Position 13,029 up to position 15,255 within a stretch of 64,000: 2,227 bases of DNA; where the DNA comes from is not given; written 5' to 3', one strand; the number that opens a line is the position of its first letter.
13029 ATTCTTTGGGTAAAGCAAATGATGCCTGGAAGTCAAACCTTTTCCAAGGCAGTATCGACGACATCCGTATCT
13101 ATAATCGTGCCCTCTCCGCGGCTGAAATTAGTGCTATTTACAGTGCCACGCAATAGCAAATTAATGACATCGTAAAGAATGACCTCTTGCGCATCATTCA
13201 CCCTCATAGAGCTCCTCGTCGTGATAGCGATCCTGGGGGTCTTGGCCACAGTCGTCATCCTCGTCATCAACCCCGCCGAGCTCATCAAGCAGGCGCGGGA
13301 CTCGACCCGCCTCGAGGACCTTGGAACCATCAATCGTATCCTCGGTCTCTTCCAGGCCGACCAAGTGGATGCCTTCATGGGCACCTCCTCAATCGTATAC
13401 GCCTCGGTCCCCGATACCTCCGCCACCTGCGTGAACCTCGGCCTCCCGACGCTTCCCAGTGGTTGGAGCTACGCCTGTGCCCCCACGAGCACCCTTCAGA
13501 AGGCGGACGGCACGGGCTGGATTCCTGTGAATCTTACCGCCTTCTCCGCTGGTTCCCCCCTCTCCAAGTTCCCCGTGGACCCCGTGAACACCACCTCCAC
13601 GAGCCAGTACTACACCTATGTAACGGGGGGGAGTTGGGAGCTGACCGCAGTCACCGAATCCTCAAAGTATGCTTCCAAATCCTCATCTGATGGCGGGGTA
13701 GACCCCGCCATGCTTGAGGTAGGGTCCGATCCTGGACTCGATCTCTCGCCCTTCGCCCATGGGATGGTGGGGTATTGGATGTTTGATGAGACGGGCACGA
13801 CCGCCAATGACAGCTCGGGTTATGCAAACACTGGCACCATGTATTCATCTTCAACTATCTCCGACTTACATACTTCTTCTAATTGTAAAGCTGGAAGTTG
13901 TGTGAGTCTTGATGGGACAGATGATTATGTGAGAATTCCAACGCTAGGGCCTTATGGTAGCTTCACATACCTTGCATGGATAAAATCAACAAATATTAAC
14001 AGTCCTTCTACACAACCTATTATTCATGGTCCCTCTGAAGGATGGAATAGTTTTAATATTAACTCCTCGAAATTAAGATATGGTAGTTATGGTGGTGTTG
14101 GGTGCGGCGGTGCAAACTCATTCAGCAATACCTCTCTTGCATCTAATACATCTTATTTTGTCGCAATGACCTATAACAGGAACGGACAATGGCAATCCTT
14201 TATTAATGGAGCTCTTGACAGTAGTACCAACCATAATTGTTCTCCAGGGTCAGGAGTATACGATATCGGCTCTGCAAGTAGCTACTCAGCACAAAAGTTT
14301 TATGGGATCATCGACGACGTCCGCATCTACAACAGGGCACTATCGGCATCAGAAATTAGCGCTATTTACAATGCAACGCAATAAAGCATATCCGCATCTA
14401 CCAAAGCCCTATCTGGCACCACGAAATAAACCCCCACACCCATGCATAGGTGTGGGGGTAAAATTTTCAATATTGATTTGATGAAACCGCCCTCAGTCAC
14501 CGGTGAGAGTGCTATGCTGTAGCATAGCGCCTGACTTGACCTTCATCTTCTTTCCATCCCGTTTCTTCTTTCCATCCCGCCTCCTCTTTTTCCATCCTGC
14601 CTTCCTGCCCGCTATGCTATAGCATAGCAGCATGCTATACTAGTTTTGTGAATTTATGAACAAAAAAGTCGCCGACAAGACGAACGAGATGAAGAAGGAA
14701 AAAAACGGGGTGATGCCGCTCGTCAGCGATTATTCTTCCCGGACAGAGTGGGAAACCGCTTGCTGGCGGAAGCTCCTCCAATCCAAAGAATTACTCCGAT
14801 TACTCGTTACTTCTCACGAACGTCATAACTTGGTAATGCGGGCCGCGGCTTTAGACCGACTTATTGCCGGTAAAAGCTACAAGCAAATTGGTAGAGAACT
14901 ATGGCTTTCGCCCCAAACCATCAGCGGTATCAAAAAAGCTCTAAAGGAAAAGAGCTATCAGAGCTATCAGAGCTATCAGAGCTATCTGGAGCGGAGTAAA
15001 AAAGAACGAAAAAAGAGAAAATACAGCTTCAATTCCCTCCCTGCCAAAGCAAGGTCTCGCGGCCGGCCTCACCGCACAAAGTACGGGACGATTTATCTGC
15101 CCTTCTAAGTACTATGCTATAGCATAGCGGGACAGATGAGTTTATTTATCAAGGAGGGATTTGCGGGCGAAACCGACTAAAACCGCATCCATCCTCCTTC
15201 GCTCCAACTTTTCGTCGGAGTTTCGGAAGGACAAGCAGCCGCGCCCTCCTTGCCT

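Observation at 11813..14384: Tandem pilin-LamG paralogs with near-identical N-terminal halves, divergent lectin domains, and a hairpin insertion in the copy-1 leader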

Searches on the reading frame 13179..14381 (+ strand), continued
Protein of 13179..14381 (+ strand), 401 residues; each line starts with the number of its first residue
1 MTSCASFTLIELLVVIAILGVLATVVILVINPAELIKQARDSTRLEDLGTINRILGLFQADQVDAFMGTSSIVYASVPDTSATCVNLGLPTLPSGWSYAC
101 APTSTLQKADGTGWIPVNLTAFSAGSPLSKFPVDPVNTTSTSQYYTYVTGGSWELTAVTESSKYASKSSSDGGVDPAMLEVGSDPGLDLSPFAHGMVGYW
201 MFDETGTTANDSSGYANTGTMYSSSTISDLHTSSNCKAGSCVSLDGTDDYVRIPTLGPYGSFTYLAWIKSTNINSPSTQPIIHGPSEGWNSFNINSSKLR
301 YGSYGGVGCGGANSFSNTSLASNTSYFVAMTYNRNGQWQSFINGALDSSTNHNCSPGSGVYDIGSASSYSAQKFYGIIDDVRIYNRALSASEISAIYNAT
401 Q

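Call 87: find_encoding_contigs(protein=P0086, flank=6000, max_places=1)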
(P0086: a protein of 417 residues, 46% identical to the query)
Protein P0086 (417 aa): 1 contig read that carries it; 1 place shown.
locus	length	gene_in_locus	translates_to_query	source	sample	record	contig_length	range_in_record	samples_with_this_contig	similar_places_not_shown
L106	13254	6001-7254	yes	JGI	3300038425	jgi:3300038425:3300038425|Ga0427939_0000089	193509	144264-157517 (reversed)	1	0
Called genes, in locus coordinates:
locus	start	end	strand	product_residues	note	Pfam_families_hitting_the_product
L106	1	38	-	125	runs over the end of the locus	PF07681:DoxX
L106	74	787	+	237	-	PF02616:SMC_ScpA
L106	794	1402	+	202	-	PF04079:SMC_ScpB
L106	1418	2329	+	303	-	PF00768:Peptidase_S11, PF13354:Beta-lactamase2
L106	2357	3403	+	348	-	PF00953:Glycos_transf_4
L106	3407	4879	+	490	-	PF07969:Amidohydro_3 (faint)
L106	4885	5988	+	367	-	PF01098:FTSW_RODA_SPOVE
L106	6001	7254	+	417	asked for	PF07963:N_methyl (weak), PF13385:Laminin_G_3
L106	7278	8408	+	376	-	PF03033:Glyco_transf_28, PF04101:Glyco_tran_28_C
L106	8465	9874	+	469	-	PF00749:tRNA-synt_1c, PF19269:Anticodon_2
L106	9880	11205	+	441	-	PF01551:Peptidase_M23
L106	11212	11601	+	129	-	-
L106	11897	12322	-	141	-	-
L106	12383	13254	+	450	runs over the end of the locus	PF01225:Mur_ligase, PF08245:Mur_ligase_M, PF02875:Mur_ligase_C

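Call 88: find_encoding_contigs(protein=P0062, flank=6000, max_places=1)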
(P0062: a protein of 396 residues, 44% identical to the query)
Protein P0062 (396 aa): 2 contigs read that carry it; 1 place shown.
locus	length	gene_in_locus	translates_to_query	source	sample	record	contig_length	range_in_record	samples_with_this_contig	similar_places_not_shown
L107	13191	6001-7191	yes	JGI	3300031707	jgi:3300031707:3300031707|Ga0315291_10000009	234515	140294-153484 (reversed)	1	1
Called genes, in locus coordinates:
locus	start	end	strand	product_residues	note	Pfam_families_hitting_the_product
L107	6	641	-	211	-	PF00753:Lactamase_B (faint), PF13483:Lactamase_B_3, PF12706:Lactamase_B_2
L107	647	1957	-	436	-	-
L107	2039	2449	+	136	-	-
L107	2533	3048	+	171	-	PF07610:DUF1573 (weak)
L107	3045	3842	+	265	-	PF11139:SfLAP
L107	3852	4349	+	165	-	-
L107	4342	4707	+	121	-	-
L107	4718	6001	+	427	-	PF13660:DUF4147, PF05161:MOFRL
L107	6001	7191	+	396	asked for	PF07963:N_methyl (weak), PF13385:Laminin_G_3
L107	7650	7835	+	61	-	-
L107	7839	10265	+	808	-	PF01326:PPDK_N, PF00391:PEP-utilizers, PF02896:PEP-utilizers_C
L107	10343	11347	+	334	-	PF00389:2-Hacid_dh, PF02826:2-Hacid_dh_C, PF07991:KARI_N (weak)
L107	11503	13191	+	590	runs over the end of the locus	-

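Call 93: search_protein_representatives(protein=window:13179-14381:+)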
Query: 401 residues. Proteins with E-value up to 0.001 (for the whole library): 40874; up to 1e-10: 11381; up to 1e-30: 2040. The best 150 are listed.
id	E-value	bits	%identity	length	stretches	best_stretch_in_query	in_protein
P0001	1.7e-263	889.5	100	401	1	1-401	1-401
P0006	1.0e-108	379.9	53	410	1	5-399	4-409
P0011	3.8e-104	364.9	51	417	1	4-400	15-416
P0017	7.5e-101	354.1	50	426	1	5-400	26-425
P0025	1.8e-98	346.3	48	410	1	6-400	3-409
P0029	1.8e-97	343.0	53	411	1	5-400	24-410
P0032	4.7e-97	341.6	50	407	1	6-400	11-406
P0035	1.4e-95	336.7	47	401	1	3-400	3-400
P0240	9.9e-95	333.9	48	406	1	5-401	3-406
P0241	6.5e-94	331.3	31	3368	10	180-396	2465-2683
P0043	2.3e-93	329.5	47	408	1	3-400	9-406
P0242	3.8e-93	328.7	31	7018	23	204-397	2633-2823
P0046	9.4e-93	327.4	48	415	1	5-400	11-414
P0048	2.1e-92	326.2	50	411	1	5-400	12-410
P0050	1.2e-91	323.8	49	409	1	4-400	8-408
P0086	1.0e-87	310.8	49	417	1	6-400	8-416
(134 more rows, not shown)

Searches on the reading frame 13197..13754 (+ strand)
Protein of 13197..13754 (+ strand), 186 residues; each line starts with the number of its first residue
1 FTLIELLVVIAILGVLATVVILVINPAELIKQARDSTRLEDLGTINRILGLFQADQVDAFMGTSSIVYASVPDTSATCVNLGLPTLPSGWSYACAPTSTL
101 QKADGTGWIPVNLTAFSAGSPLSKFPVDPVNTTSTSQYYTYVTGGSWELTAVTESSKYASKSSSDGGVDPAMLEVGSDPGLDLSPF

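Call 56: find_homologous_proteins(query=window:13197-13754:+, max_evalue=1e-10)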
Query seq(186 aa) (186 aa): 936 proteins with E <= 1e-10 among 8000 candidates; the best 120 are listed.
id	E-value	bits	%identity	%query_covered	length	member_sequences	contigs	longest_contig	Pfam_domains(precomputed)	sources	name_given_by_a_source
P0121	7.3e-70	252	62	98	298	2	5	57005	-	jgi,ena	jgi:type II secretory pathway pseudopilin PulG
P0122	8.6e-70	252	64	96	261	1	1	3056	PF07963.18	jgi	jgi:prepilin-type N-terminal cleavage/methylation domain-containing protein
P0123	3.2e-67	244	62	97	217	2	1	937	PF07963.18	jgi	-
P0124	1.5e-66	241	60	100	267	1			PF07963.18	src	-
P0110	4.6e-64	233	56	100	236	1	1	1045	-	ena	-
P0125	3.3e-62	227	60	96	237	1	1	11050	PF07963.18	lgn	-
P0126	4.0e-62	227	59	97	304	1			PF07963.18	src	-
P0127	1.8e-61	225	55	100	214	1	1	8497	-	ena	-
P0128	2.9e-60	221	60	90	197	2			PF07963.18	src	-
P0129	6.4e-60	220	56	99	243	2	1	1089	PF07963.18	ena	-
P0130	1.1e-59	219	57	100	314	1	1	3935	PF07963.18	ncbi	-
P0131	2.0e-59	218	57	99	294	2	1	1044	PF07963.18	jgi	-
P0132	8.4e-59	216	56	96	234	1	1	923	PF07963.18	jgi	jgi:prepilin-type N-terminal cleavage/methylation domain-containing protein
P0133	6.4e-58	213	55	100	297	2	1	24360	-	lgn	-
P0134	3.3e-57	211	55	99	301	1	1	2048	PF07963.18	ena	-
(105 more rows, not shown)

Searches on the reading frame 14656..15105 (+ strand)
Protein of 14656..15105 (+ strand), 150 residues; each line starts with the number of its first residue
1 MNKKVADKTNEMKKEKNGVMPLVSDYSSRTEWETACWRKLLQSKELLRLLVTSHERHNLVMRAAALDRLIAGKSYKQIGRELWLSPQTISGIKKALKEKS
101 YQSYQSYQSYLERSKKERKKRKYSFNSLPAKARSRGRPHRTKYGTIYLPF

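Call 6: search_protein_families(library=pfam, proteins=[window:14656-15105:+], max_evalue=0.01)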
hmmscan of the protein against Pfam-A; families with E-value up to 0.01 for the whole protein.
window:14656-15105:+ (150 aa): 6 families
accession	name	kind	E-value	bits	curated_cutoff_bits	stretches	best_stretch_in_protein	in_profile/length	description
PF01371.25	Trp_repressor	-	5.1e-06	26.9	27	1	42-102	18-79/88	Trp repressor protein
PF13518.12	HTH_28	-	0.00019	21.9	25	1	61-98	1-38/52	Helix-turn-helix domain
PF00196.25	GerE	-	0.001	19.1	23.5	1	66-99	11-44/57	Bacterial regulatory proteins, luxR family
PF13936.12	HTH_38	-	0.0011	19.1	27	1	65-90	13-38/44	Helix-turn-helix domain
PF13384.12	HTH_23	-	0.0013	19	24.6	1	59-98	4-43/50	Homeodomain-like domain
PF10074.15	RovC_DNA-bd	-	0.0048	17.9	26.4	1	19-87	1-71/107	T6SS, Transcription factor, DNA binding domain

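Call 84: search_protein_families(library=ncbifam, proteins=[window:14656-15105:+], max_evalue=0.01)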
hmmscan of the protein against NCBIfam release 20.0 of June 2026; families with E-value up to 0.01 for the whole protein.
window:14656-15105:+ (150 aa): 1 family
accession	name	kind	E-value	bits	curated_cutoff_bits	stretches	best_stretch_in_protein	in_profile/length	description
TIGR02937.1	sigma70-ECF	superfamily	0.0041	16.8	42.9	1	50-99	115-160/165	sigma-70 family RNA polymerase sigma factor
